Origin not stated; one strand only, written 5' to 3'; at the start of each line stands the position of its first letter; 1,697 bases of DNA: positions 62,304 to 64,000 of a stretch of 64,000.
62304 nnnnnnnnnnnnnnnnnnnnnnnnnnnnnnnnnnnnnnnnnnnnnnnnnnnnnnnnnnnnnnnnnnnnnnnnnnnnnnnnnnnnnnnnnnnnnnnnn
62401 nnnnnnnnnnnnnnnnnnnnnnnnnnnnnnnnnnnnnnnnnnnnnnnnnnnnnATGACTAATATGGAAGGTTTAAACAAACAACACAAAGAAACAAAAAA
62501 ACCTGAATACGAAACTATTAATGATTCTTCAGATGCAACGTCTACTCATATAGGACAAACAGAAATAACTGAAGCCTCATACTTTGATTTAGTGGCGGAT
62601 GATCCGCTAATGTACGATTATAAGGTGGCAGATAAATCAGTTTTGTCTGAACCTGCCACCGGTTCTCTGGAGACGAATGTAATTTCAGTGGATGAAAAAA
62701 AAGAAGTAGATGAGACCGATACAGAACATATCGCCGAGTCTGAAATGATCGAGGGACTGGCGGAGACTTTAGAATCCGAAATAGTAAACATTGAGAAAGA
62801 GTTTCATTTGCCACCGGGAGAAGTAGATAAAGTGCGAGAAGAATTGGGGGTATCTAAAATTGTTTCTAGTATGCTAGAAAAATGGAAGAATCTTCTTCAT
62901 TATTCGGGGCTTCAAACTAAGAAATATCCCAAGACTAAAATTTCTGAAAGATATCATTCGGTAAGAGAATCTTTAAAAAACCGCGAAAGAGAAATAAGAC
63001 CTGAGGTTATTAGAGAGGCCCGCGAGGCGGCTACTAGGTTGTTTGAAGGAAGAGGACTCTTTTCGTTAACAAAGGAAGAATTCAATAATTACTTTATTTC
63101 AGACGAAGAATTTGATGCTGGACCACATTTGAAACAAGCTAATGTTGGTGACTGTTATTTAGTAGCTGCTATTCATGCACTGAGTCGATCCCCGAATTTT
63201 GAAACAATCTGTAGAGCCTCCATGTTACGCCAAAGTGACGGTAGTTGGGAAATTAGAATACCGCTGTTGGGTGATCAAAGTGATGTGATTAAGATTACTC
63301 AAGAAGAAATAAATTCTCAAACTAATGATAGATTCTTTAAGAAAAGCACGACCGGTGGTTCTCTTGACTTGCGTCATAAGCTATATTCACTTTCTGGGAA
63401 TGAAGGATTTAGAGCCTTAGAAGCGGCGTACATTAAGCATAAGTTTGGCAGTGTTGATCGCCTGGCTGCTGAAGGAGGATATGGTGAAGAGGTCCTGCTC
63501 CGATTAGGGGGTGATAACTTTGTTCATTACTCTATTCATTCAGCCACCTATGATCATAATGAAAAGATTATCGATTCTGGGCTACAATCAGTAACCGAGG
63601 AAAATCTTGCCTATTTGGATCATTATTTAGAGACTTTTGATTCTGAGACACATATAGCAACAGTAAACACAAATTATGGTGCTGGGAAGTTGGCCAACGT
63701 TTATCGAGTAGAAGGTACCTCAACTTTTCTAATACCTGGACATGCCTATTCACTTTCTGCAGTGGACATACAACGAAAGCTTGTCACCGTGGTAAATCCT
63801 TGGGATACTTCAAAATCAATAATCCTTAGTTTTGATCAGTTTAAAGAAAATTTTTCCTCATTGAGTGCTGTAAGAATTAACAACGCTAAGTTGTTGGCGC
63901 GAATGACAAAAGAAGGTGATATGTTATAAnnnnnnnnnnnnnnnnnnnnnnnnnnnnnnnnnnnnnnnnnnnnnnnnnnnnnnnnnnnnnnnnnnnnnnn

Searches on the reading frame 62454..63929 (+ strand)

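Call 17: search_protein_families(library=pfam, proteins=[window:62454-63929:+], max_evalue=0.001)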
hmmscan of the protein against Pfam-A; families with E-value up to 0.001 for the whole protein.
window:62454-63929:+ (491 aa): 1 family
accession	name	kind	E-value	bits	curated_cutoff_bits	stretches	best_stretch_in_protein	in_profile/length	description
PF00648.27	Peptidase_C2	-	4.1e-07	29.8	23.8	1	225-452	49-244/297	Calpain family cysteine protease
